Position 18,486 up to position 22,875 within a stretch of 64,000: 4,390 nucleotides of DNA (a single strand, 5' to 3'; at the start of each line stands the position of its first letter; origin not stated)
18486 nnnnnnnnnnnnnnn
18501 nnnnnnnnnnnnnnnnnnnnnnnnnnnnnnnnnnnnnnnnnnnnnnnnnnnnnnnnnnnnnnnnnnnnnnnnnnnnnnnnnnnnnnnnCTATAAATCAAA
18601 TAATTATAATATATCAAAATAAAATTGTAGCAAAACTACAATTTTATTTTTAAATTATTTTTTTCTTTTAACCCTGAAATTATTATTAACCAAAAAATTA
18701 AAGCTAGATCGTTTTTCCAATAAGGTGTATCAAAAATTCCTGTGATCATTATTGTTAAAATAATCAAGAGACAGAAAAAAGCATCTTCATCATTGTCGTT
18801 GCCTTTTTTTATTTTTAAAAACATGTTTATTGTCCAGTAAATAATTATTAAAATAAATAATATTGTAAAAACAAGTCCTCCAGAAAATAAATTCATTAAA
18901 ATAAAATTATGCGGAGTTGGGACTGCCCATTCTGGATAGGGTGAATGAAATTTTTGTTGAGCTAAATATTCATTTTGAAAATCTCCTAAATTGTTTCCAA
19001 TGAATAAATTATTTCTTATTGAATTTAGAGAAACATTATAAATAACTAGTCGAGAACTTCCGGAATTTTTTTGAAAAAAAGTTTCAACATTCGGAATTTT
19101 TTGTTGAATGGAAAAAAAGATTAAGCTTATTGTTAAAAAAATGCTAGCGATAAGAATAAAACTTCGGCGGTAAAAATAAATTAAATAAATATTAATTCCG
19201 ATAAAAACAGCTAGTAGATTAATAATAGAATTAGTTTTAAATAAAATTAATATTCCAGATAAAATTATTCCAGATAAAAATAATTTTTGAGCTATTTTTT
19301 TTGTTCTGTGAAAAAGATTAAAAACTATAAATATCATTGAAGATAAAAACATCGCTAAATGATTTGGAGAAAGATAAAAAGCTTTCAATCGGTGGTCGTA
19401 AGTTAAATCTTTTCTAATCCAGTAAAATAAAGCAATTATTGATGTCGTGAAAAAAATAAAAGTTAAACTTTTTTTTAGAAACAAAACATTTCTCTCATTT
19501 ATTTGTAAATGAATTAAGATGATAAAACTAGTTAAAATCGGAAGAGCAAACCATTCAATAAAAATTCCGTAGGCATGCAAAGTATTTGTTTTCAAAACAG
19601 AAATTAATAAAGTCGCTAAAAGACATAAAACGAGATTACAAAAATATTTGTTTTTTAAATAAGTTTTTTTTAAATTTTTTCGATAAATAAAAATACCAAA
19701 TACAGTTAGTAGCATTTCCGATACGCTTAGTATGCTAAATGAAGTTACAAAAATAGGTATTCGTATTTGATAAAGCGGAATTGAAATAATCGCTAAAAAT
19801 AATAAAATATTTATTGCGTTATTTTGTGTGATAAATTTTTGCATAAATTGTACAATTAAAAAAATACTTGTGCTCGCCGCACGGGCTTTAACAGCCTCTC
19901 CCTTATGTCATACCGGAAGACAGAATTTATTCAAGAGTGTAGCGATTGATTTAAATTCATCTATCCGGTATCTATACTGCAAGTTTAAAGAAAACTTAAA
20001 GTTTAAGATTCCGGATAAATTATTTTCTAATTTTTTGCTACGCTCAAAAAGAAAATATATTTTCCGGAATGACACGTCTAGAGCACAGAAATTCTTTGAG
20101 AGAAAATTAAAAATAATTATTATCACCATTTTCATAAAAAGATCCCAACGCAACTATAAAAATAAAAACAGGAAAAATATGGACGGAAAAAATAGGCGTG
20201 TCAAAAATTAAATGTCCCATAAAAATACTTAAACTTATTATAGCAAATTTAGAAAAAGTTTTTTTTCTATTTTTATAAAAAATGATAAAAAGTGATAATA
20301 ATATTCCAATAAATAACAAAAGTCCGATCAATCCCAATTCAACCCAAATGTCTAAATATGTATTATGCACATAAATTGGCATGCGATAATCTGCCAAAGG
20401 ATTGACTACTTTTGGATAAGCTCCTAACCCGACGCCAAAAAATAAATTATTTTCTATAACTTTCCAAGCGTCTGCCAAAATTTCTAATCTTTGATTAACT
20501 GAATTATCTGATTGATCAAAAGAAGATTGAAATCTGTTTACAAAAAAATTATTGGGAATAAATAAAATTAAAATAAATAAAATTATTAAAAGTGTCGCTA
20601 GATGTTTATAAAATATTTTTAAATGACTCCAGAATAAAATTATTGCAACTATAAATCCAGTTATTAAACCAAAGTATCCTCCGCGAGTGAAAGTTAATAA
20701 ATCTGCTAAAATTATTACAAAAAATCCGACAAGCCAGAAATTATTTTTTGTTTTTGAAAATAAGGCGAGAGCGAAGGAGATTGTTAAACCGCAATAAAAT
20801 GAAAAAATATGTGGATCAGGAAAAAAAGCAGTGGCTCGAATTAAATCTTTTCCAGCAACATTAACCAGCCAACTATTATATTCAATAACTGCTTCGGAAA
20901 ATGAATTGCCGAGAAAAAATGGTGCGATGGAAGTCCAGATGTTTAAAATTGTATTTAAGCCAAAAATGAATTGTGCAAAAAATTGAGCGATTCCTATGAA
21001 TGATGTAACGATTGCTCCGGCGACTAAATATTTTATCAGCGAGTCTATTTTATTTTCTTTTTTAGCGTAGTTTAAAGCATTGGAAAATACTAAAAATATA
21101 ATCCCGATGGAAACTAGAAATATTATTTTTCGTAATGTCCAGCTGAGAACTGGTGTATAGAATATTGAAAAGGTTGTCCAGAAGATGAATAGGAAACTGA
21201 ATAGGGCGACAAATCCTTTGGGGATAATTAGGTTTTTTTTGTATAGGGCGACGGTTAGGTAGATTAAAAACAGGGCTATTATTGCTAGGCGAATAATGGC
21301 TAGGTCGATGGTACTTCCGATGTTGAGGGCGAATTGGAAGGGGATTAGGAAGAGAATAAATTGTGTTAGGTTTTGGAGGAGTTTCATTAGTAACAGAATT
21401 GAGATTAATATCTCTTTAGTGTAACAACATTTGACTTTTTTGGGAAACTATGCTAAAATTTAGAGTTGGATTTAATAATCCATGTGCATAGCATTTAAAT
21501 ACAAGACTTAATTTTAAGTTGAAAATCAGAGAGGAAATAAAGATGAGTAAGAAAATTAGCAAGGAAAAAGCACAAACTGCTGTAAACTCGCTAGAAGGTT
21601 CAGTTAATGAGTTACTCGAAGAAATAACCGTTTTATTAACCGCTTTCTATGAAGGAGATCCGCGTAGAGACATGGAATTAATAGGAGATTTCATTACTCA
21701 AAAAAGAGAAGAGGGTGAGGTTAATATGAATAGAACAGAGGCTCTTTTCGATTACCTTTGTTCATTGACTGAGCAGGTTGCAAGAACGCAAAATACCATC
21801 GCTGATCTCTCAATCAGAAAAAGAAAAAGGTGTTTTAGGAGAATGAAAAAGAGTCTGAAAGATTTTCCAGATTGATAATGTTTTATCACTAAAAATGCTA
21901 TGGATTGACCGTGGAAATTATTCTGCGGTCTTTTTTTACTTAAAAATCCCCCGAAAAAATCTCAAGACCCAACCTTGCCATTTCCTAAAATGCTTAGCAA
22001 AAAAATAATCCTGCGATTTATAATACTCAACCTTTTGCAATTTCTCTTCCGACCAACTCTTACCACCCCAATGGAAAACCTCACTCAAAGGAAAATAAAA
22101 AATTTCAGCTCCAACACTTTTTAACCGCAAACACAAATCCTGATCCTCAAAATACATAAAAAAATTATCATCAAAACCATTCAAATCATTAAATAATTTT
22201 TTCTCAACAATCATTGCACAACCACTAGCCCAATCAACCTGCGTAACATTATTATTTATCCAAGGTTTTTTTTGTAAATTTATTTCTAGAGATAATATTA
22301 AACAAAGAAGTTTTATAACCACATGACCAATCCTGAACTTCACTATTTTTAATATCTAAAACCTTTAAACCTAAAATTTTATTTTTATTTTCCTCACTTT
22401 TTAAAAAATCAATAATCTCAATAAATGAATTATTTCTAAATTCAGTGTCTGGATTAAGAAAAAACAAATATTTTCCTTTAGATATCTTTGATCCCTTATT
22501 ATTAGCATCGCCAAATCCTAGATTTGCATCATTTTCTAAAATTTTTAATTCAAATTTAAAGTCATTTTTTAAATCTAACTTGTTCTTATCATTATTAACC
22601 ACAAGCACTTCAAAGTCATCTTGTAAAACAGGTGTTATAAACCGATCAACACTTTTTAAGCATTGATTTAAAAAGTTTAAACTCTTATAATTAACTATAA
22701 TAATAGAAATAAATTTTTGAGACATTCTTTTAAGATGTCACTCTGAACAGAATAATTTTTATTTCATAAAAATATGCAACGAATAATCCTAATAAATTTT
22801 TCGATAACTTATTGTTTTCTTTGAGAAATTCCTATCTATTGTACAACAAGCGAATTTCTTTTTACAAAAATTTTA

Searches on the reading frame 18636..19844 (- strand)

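Call 23: search_protein_families(library=pfam, proteins=[window:18636-19844:-], max_evalue=0.00001)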
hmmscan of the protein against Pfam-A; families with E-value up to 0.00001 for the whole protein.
window:18636-19844:- (402 aa): 1 family
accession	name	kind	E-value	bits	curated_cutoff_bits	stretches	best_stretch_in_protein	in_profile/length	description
PF04932.20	Wzy_C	-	4.7e-11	43.1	31.7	1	195-331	4-149/149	O-Antigen ligase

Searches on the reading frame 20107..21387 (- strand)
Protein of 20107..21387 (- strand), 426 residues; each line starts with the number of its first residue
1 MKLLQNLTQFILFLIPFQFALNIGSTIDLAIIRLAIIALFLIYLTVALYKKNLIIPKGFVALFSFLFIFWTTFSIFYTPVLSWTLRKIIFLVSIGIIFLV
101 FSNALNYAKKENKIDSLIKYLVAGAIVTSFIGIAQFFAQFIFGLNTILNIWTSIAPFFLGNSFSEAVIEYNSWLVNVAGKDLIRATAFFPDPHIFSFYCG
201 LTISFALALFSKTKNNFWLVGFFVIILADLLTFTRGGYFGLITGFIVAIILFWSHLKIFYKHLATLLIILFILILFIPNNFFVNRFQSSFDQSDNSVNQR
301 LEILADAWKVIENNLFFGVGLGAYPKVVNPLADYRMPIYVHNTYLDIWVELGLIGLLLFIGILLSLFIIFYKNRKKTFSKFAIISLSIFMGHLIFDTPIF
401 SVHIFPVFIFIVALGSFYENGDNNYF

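Call 23: search_protein_families(library=pfam, proteins=[window:20107-21387:-], max_evalue=0.00001)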
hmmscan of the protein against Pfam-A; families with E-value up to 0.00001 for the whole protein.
window:20107-21387:- (426 aa): 1 family
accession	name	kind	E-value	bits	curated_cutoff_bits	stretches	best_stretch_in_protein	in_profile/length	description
PF04932.20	Wzy_C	-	1.8e-22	80.2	31.7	1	221-360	2-149/149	O-Antigen ligase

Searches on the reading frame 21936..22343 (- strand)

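Call 23: search_protein_families(library=pfam, proteins=[window:21936-22343:-], max_evalue=0.00001)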
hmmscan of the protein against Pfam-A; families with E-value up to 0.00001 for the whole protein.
window:21936-22343:- (135 aa): 1 family
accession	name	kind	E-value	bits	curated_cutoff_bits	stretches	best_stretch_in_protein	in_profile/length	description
PF02709.20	Glyco_transf_7C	-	4e-06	26.8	23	1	40-86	20-67/78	N-terminal domain of galactosyltransferase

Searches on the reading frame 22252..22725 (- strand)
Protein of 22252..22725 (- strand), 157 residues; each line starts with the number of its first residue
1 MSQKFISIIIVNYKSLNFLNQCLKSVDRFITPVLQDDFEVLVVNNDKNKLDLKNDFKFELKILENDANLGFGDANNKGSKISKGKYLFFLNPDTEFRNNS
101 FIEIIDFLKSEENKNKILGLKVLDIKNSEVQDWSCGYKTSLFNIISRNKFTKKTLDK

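Call 23: search_protein_families(library=pfam, proteins=[window:22252-22725:-], max_evalue=0.00001)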
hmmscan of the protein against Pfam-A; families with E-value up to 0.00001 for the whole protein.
window:22252-22725:- (157 aa): 1 family
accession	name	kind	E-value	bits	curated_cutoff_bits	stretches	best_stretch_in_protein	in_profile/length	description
PF00535.33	Glycos_transf_2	-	5.8e-13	49.5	23.3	1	7-113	1-108/168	Glycosyl transferase family 2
